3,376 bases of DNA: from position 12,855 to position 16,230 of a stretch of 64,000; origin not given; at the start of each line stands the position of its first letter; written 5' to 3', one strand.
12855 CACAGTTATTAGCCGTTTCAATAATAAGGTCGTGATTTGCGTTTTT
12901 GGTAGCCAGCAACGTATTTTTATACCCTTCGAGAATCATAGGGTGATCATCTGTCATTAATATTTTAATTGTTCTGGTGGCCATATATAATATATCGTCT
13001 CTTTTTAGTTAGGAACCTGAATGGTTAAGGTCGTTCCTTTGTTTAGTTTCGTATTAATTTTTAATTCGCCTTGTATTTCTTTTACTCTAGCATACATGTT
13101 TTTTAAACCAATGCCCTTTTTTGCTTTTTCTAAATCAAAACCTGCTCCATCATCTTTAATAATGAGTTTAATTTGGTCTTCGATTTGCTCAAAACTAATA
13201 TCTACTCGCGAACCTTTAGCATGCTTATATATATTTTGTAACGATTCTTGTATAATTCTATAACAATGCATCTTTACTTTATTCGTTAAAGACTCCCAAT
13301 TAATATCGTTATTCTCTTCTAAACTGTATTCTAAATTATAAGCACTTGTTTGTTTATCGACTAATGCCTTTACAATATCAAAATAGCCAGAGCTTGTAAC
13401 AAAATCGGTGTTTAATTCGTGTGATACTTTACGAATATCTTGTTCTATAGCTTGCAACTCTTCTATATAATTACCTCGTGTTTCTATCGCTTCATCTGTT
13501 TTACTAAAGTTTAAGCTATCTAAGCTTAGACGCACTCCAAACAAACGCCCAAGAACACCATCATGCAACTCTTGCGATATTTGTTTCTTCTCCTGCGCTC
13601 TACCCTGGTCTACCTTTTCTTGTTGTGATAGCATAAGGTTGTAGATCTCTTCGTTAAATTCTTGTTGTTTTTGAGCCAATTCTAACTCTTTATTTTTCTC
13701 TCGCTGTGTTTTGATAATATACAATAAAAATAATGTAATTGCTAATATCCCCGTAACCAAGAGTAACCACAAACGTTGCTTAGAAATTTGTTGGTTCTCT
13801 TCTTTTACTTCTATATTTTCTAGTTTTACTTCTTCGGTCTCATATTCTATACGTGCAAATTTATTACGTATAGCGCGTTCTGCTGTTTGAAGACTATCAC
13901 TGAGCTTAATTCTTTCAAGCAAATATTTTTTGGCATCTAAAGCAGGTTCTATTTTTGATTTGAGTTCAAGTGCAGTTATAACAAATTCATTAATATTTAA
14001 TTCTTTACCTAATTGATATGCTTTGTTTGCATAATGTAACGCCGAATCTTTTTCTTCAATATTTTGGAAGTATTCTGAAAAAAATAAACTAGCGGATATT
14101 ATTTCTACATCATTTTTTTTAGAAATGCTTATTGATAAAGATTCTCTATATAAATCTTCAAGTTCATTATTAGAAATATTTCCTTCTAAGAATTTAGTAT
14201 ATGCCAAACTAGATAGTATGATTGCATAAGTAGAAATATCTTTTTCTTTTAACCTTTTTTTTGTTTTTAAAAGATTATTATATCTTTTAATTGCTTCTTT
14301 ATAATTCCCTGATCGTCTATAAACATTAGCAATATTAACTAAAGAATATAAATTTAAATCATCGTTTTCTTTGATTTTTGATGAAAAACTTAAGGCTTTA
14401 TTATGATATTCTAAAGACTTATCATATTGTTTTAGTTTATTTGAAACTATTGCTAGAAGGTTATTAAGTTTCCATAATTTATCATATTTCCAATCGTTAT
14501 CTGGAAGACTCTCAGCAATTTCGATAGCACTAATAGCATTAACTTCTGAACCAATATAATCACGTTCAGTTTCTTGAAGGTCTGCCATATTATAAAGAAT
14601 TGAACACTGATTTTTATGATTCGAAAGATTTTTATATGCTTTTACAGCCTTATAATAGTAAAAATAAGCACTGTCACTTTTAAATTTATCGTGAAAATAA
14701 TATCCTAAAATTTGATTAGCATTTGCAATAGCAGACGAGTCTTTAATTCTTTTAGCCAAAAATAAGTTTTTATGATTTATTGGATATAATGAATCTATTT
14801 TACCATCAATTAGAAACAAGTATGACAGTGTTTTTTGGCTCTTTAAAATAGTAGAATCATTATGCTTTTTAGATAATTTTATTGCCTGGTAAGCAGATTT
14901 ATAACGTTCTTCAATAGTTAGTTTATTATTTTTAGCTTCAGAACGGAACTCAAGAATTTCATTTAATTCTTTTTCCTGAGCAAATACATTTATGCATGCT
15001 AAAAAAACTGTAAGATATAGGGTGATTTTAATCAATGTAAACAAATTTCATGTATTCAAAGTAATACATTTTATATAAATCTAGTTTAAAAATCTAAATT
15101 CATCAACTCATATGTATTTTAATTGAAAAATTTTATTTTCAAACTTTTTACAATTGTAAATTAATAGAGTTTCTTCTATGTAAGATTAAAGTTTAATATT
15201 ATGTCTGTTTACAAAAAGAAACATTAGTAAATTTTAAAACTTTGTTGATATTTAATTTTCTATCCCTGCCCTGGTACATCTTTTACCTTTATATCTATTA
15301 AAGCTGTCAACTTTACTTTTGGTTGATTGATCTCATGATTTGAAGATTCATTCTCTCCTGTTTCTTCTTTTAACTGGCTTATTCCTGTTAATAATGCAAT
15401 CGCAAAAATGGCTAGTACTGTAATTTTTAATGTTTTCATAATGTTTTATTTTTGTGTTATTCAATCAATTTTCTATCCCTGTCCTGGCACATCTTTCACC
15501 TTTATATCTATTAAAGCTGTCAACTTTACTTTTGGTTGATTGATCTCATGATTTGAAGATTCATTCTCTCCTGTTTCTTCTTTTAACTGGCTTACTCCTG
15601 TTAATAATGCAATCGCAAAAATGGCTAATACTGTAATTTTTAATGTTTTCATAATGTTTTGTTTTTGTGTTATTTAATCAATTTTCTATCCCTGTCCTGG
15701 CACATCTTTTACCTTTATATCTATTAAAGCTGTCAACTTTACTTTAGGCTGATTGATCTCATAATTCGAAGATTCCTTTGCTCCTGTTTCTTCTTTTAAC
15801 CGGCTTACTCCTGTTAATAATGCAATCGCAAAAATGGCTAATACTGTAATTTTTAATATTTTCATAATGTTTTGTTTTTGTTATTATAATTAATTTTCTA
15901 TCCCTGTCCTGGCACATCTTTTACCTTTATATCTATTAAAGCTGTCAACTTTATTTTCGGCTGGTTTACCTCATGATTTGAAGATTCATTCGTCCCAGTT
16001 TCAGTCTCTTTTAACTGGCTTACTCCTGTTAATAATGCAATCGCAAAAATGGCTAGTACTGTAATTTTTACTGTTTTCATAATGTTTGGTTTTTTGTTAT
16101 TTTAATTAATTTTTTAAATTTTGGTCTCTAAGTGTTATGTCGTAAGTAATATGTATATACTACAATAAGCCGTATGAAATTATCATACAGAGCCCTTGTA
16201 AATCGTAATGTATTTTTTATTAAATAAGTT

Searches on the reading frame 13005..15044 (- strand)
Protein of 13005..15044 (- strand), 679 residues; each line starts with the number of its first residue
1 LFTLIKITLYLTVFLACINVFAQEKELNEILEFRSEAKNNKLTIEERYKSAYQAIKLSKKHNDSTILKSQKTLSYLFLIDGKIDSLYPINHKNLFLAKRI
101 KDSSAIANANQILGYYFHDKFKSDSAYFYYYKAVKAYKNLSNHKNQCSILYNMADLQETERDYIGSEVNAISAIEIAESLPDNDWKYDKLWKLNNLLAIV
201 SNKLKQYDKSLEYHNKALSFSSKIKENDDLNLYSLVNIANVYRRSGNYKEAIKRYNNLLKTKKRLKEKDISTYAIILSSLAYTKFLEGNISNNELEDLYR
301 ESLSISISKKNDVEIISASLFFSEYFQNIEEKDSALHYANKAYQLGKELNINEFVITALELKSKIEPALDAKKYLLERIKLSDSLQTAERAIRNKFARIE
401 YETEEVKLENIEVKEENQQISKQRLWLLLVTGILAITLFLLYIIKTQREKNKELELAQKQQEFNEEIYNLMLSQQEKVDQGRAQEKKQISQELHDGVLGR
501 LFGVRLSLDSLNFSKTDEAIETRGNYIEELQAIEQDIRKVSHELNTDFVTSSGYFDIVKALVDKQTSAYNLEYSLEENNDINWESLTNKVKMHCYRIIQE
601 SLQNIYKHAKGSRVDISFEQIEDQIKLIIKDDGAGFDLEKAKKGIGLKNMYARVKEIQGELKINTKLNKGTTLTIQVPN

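Call 7: search_protein_families(library=pfam, proteins=[window:13005-15044:-])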
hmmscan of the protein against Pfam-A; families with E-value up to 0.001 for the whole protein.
window:13005-15044:- (679 aa): 5 families
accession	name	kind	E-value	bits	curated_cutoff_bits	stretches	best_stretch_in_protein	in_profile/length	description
PF13424.12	TPR_12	-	1.1e-15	58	30.1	1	193-259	6-72/77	Tetratricopeptide repeat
PF02518.31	HATPase_c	-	6.3e-11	43.1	26.4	1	592-678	4-108/111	Histidine kinase-, DNA gyrase B-, and HSP90-like ATPase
PF13176.12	TPR_7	-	9.4e-06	25.8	27.9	1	234-266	1-33/36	Tetratricopeptide repeat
PF07730.19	HisKA_3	-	1.5e-05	25.9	24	1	485-544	1-56/68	Histidine kinase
PF13374.12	TPR_10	-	0.00069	20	27.5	0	233-253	3-23/42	Tetratricopeptide repeat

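Call 70: search_protein_families(library=ncbifam, proteins=[window:13005-15044:-], max_evalue=0.01)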
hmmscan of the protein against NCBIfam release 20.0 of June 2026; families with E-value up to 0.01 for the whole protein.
window:13005-15044:- (679 aa): 12 families
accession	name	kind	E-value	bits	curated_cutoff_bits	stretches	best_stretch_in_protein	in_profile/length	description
NF052443.1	SensHisKinMctS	equivalog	2.7e-32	111.7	700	1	478-678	243-447/457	two-component system sensor histidine kinase MctS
NF008649.0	PRK11644.1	equivalog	4.1e-26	91.8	408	1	421-679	248-496/499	signal transduction histidine-protein kinase/phosphatase UhpB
NF052531.1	Strep_LiaS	equivalog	3.9e-21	75.7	450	1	447-678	93-326/328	envelope stress sensor histidine kinase LiaS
NF007896.0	PRK10600.1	equivalog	1.9e-14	53.3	578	1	483-676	388-582/598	nitrate/nitrite two-component system sensor histidine kinase NarX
NF047786.1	his_kin_MadS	equivalog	3.7e-13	49.4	500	1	448-678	196-434/434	MadS family sensor histidine kinase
NF053520.1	HK_Porph_FimS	equivalog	6.2e-11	41.3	600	1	75-455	18-388/618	sensor histidine kinase FimS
TIGR01924.1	rsbW_low_gc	equivalog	2.7e-07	30.2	155.05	1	590-655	43-108/159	anti-sigma B factor RsbW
NF047322.1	HK_morpho_MacS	equivalog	5.4e-07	29.1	300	1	586-678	268-367/367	MacS family sensor histidine kinase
NF003144.0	PRK04069.1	equivalog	6.9e-07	28.8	145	1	598-656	51-109/161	anti-sigma B factor RsbW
NF051872.1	HisKinPhyk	equivalog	1.6e-06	27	750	1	600-675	456-534/537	sensor histidine kinase PhyK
NF053617.1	SARPRegAfsRStmc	equivalog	0.0003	18.8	1430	0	48-158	715-827/986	SARP-family global regulator AfsR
NF040586.1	FxSxx_TPR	equivalog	0.00049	18.7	300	1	194-343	517-667/830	FxSxx-COOH system tetratricopeptide repeat protein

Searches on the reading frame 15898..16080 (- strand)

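Call 70: search_protein_families(library=ncbifam, proteins=[window:15898-16080:-], max_evalue=0.01)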
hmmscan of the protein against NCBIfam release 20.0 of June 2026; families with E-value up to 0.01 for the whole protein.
window:15898-16080:- (60 aa): 0 families

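Call 71: search_protein_families(library=pfam, proteins=[window:15898-16080:-], max_evalue=1)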
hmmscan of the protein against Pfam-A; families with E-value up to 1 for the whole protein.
window:15898-16080:- (60 aa): 1 family
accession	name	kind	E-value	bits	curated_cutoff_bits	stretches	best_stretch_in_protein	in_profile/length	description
PF14055.11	NVEALA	-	0.3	11.3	27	1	2-27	2-27/62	NVEALA protein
